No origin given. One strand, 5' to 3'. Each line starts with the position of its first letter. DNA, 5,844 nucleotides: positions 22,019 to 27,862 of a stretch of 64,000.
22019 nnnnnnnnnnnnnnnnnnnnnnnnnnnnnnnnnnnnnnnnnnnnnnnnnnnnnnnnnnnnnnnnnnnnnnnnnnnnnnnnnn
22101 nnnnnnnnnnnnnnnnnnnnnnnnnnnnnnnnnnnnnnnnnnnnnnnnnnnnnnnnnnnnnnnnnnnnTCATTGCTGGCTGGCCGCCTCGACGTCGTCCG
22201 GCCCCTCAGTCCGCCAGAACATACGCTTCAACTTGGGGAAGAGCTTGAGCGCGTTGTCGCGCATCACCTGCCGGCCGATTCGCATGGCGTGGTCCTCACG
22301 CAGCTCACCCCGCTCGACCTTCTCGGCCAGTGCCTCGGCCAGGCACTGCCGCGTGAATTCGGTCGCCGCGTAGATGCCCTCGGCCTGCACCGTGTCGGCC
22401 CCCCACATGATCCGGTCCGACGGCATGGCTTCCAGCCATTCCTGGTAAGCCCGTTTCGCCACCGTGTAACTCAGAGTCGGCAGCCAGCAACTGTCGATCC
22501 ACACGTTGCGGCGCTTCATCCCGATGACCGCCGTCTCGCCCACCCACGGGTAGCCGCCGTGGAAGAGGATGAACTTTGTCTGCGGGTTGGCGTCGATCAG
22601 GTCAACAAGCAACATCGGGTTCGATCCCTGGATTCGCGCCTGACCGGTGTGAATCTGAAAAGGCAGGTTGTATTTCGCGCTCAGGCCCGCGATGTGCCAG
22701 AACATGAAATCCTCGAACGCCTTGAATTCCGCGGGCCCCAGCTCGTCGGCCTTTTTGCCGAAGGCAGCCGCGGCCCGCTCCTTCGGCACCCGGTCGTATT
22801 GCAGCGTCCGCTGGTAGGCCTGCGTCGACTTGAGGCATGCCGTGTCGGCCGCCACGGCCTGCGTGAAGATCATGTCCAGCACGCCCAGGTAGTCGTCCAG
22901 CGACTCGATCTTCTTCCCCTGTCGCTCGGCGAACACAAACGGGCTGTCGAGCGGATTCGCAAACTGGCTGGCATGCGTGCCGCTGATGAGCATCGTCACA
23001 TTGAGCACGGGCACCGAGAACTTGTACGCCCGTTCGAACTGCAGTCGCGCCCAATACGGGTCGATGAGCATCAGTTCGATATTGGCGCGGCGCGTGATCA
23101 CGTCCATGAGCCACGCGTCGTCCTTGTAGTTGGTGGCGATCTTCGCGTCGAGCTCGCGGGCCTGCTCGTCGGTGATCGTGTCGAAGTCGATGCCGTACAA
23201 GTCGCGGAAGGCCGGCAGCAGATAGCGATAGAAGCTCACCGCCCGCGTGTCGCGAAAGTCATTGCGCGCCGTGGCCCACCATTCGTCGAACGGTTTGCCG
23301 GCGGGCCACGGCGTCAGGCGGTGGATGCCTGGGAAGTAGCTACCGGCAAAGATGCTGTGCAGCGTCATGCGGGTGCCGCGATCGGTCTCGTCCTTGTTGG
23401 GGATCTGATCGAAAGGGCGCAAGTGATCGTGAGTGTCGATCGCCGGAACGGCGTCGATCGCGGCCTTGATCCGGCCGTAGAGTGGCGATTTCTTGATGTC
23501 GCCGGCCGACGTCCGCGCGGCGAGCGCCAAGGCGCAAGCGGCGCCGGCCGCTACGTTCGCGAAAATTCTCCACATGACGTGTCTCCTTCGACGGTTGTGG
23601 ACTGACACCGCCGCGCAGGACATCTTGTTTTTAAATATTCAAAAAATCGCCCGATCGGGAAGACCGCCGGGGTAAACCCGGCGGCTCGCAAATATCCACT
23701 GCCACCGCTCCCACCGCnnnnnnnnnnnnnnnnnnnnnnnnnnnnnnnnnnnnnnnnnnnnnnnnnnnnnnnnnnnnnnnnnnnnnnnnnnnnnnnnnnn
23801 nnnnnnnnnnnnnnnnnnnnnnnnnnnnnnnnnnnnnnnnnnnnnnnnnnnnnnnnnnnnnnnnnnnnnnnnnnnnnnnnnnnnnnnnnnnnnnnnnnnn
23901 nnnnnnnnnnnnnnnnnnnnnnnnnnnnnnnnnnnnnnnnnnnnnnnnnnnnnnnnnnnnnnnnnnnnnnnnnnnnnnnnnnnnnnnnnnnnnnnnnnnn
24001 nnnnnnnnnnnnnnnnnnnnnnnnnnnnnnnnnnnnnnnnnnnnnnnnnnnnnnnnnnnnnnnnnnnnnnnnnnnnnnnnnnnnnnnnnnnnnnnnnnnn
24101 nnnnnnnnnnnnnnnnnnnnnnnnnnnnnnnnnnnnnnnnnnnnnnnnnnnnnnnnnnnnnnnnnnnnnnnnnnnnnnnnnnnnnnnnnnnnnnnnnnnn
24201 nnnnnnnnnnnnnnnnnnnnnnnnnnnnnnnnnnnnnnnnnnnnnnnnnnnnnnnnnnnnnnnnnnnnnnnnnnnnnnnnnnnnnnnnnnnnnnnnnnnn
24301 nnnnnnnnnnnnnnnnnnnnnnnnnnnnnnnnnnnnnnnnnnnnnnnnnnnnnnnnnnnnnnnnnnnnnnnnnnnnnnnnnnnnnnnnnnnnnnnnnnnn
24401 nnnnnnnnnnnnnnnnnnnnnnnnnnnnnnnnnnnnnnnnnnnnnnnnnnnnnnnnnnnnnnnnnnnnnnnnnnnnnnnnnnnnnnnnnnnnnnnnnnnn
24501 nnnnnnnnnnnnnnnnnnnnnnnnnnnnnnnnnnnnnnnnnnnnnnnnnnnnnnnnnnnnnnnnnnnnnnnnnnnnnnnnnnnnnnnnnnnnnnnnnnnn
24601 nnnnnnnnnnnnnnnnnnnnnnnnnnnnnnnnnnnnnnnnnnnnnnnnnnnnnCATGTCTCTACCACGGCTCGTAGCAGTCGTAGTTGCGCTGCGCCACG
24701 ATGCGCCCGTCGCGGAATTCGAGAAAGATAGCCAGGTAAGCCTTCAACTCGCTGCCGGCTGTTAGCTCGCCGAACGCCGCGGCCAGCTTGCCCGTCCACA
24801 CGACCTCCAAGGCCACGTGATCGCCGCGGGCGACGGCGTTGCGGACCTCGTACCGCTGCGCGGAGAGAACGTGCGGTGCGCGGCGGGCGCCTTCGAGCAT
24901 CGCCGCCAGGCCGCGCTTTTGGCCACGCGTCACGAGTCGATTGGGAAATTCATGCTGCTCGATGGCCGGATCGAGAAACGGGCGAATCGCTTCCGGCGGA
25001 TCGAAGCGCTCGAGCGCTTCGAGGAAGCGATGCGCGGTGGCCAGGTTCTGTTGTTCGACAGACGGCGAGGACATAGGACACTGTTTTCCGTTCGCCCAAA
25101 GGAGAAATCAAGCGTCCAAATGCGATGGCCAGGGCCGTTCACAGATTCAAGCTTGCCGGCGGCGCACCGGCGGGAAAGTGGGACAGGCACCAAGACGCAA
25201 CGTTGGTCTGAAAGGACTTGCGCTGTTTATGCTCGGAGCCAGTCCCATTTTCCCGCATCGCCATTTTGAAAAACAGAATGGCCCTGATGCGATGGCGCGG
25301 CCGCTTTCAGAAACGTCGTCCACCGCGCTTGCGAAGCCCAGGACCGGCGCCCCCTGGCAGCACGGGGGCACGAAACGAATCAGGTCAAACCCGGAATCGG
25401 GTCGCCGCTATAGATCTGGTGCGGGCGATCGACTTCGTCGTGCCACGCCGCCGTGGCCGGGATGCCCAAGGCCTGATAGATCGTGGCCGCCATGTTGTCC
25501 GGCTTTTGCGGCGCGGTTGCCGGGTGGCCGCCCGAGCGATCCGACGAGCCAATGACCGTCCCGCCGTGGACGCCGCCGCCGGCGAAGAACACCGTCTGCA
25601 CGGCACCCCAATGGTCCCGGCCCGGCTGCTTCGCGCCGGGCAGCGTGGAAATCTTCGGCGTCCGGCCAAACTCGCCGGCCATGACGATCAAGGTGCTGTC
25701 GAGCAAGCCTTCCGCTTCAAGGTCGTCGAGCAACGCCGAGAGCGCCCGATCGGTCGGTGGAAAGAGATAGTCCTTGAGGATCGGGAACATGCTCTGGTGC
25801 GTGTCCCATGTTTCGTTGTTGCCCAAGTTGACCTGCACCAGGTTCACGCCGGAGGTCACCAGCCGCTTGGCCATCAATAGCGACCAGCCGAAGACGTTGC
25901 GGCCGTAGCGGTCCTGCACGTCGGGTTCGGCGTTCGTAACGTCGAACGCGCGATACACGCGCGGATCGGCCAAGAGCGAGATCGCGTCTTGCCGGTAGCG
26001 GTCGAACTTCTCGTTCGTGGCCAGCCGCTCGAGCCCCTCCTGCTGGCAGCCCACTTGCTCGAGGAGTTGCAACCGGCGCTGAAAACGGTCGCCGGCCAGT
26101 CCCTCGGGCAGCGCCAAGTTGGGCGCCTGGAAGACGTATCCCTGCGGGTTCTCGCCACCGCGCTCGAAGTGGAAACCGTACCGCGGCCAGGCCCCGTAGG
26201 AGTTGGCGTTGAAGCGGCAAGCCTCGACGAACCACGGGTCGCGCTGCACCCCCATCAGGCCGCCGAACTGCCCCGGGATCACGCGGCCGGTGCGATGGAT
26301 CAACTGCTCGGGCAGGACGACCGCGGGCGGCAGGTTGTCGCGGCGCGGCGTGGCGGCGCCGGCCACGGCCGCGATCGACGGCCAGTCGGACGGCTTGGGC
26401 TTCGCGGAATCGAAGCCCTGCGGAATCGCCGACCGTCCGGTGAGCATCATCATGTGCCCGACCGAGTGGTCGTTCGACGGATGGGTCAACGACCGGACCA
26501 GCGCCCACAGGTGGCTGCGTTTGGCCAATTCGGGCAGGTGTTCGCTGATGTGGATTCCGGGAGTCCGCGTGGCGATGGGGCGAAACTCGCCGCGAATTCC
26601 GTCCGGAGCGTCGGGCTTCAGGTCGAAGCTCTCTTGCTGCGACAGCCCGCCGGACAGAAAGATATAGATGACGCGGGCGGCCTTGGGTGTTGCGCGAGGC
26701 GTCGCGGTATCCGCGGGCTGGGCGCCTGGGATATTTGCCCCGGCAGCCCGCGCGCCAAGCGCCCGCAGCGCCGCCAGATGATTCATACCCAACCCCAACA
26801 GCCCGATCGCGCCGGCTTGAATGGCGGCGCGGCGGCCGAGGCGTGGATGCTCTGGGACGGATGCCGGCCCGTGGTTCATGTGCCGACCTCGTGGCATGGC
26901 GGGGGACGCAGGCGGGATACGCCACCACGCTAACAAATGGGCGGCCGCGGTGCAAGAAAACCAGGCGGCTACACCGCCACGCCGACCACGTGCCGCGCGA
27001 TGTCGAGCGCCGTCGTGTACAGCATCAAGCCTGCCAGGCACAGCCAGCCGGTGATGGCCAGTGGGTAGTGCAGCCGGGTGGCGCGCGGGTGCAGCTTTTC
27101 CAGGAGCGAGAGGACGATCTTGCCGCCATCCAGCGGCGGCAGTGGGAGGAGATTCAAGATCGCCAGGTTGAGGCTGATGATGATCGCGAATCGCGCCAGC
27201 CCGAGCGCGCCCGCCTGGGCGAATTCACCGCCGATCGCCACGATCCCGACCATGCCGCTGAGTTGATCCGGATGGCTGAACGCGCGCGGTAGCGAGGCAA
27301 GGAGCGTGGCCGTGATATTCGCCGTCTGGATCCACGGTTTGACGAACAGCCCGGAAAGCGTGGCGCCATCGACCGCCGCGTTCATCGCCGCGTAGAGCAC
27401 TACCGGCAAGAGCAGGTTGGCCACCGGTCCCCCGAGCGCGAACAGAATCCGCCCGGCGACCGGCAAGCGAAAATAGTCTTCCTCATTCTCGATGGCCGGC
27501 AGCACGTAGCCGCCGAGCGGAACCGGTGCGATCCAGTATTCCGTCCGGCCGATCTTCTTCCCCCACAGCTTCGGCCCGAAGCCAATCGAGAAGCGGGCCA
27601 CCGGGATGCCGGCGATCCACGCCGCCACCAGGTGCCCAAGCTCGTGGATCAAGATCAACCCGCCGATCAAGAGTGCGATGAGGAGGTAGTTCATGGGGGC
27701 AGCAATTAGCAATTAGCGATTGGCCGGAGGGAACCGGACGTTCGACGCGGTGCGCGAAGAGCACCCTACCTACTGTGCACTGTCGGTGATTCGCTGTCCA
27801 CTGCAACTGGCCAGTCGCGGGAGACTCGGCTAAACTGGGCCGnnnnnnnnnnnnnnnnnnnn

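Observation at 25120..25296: Family of ~157-bp MITE-like elements with 11-bp TIRs and 10-bp target-site duplications (6 copies in 35 kb)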

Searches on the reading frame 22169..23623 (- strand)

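Call 78: search_protein_families(library=pfam, proteins=[window:22169-23623:-])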
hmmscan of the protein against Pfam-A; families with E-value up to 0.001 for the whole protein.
window:22169-23623:- (484 aa): 1 family
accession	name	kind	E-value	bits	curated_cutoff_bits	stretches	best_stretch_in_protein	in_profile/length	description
PF04909.20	Amidohydro_2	-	1.3e-18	68.2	26.4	1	300-463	127-288/289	Amidohydrolase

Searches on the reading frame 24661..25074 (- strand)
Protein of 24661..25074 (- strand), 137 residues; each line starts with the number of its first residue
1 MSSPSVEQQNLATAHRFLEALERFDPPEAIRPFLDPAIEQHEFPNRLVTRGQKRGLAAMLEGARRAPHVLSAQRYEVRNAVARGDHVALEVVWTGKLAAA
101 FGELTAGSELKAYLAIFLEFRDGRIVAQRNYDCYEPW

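Call 12: search_protein_families(library=pfam, proteins=[window:24661-25074:-])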
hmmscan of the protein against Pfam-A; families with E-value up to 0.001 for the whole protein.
window:24661-25074:- (137 aa): 2 families
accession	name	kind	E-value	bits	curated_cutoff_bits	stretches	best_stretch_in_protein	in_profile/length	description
PF12680.13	SnoaL_2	-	3.3e-11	44.1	27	1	15-127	2-101/102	SnoaL-like domain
PF07366.18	SnoaL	-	2.4e-08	34.3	28.4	1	17-130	6-115/126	SnoaL-like polyketide cyclase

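Call 15: find_encoding_contigs(protein=window:24661-25074:-, flank=3000, max_places=10)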
Protein window:24661-25074:- (137 aa): 1 contig read that carries it; 1 place shown.
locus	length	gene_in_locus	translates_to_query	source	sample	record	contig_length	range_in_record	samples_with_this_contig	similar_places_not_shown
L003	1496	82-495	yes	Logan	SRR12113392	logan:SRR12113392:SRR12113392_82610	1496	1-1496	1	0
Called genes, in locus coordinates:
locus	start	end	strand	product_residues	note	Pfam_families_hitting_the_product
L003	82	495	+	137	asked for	PF07366:SnoaL, PF12680:SnoaL_2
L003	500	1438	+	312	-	PF01073:3Beta_HSD (weak), PF01370:Epimerase, PF04321:RmlD_sub_bind, PF05368:NmrA, PF07993:NAD_binding_4 (faint), PF13460:NAD_binding_10, PF16363:GDP_Man_Dehyd (faint)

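Call 22: list_cluster_members(proteins=[window:24661-25074:-, window:23718-24656:-, window:22169-23623:-, window:29773-31257:+, window:40942-42453:-, window:42536-44935:-, window:60692-62134:-, window:50336-51706:+, window:51703-52233:-, window:35854-36498:+])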
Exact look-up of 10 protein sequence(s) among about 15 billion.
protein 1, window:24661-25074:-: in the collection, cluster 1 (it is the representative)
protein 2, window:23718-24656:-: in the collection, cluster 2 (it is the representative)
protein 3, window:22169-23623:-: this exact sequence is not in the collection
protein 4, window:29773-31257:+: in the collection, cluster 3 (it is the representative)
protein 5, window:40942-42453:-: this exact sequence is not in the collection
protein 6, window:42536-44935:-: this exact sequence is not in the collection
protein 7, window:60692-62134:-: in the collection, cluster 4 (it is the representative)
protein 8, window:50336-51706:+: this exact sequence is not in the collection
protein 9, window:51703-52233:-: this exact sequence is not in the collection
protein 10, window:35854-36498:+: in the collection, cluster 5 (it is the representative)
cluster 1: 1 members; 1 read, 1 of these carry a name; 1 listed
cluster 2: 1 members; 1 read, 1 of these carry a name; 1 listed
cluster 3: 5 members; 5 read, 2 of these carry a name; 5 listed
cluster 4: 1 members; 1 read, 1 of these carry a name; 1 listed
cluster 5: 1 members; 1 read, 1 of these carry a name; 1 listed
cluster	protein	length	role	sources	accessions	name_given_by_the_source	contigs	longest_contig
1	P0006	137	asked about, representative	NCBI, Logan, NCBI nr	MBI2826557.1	MAG: nuclear transport factor 2 family protein [Planctomycetia bacterium] | nuclear transport factor 2 family protein [Planctomycetia bacterium]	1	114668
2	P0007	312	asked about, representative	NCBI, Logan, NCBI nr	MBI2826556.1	MAG: NAD-dependent epimerase/dehydratase family protein [Planctomycetia bacterium] | NAD-dependent epimerase/dehydratase family protein [Planctomycetia bacterium]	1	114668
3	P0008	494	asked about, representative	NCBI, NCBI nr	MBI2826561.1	MAG: DUF1501 domain-containing protein [Planctomycetia bacterium] | DUF1501 domain-containing protein [Planctomycetia bacterium]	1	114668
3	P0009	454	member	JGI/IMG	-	hypothetical protein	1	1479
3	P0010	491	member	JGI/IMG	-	-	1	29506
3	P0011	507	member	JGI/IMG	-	-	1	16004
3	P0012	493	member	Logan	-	-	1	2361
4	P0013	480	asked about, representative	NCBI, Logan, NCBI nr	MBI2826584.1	MAG: hypothetical protein HYX69_18075 [Planctomycetia bacterium] | hypothetical protein [Planctomycetia bacterium]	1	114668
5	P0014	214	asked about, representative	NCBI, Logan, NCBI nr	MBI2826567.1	MAG: tRNA (guanosine(46)-N7)-methyltransferase TrmB [Planctomycetia bacterium] | tRNA (guanosine(46)-N7)-methyltransferase TrmB [Planctomycetia bacterium]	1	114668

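Call 23: find_encoding_contigs(protein=P0010, flank=10000, max_places=4)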
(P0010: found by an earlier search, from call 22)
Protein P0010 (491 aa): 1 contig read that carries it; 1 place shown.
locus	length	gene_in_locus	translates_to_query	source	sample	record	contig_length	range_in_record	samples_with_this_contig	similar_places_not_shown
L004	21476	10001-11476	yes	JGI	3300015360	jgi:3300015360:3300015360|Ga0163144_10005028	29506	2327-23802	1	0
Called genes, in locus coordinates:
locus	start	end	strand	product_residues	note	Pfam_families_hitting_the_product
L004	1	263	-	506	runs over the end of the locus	-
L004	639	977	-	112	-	PF00085:Thioredoxin, PF13098:Thioredoxin_2, PF13905:Thioredoxin_8 (faint)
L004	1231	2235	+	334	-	PF08240:ADH_N, PF00107:ADH_zinc_N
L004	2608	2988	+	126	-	PF13366:PDDEXK_3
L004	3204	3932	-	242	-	PF02163:Peptidase_M50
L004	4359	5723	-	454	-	PF01408:GFO_IDH_MocA, PF22725:GFO_IDH_MocA_C3 (faint), PF19051:GFO_IDH_MocA_C2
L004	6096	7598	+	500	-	PF07396:Porin_O_P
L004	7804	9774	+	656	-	PF07583:PSCyt2, PF07587:PSD1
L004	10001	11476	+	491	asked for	PF07394:DUF1501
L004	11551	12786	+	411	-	PF00174:Oxidored_molyb, PF03404:Mo-co_dimer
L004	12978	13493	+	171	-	-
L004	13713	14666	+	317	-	PF00005:ABC_tran, PF13304:AAA_21 (faint)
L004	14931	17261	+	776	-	PF12679:ABC2_membrane_2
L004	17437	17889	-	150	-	PF18423:zf_CopZ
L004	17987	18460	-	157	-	PF10604:Polyketide_cyc2 (weak)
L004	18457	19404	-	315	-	PF01370:Epimerase, PF13460:NAD_binding_10 (weak), PF08338:DUF1731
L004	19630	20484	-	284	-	PF08501:Shikimate_dh_N, PF01488:Shikimate_DH (weak), PF18317:SDH_C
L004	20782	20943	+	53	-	-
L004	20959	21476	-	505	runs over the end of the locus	-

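Call 24: find_encoding_contigs(protein=P0011, flank=10000, max_places=4)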
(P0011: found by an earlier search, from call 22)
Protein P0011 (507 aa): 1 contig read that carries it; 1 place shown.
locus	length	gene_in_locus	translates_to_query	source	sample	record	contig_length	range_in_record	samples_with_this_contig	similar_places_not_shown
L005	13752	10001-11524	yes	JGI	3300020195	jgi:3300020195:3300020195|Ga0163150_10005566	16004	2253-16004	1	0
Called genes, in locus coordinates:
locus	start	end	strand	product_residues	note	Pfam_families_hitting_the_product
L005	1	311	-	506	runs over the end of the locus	-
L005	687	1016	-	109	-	PF00085:Thioredoxin, PF13098:Thioredoxin_2, PF13905:Thioredoxin_8 (faint)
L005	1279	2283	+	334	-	PF08240:ADH_N, PF00107:ADH_zinc_N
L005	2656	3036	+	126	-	PF13366:PDDEXK_3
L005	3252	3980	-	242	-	PF02163:Peptidase_M50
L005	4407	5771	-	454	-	PF01408:GFO_IDH_MocA, PF22725:GFO_IDH_MocA_C3 (faint), PF19051:GFO_IDH_MocA_C2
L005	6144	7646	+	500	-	PF07396:Porin_O_P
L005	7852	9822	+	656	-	PF07583:PSCyt2, PF07587:PSD1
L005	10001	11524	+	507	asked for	PF07394:DUF1501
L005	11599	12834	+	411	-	PF00174:Oxidored_molyb, PF03404:Mo-co_dimer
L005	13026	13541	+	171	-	-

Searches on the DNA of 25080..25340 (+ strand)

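Call 10: search_dna_similar(query=window:25130-25286:+, collection=plasmids, mode=distant, max_rows=40)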
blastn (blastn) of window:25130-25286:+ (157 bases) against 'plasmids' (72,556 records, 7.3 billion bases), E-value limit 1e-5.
No match.

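Call 77: search_rna_families(source=window, start=25080, end=25340, threshold=evalue, max_evalue=1)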
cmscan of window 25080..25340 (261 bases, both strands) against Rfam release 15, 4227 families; matches with E-value up to 1: 1.
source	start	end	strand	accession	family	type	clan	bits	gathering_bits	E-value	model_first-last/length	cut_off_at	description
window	25176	25224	+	RF00517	serC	Cis-reg; leader;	-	18.1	35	0.066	1-52/52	no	serC leader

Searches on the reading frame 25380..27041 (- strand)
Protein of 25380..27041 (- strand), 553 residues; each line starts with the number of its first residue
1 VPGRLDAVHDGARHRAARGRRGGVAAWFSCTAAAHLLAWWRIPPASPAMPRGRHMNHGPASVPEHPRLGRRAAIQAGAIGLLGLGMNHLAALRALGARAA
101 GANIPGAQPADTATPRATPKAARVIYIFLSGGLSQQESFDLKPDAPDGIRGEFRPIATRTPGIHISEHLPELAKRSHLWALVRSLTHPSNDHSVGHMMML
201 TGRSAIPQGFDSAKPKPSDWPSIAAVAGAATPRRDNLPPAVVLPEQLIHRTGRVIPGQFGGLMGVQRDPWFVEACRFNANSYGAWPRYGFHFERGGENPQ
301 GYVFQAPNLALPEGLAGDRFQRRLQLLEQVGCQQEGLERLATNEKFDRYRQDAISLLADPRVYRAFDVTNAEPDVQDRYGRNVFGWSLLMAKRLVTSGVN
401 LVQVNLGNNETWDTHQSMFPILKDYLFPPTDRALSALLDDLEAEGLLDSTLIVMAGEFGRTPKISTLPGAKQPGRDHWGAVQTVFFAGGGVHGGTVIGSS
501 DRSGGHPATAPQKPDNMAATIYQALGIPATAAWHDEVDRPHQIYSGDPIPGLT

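Call 12: search_protein_families(library=pfam, proteins=[window:25380-27041:-])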
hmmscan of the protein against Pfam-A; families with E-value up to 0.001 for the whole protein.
window:25380-27041:- (553 aa): 1 family
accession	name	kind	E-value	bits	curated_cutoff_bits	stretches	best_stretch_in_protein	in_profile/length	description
PF07394.17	DUF1501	-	9.8e-75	252.6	27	1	121-543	1-379/390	Protein of unknown function (DUF1501)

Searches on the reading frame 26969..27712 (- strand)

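Call 66: search_protein_families(library=pfam, max_evalue=0.01, proteins=[window:26969-27712:-])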
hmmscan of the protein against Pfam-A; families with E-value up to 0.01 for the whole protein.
window:26969-27712:- (247 aa): 1 family
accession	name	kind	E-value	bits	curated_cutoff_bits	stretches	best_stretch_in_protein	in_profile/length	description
PF02163.28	Peptidase_M50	-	1.4e-46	159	27.2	1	12-211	2-201/221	Peptidase family M50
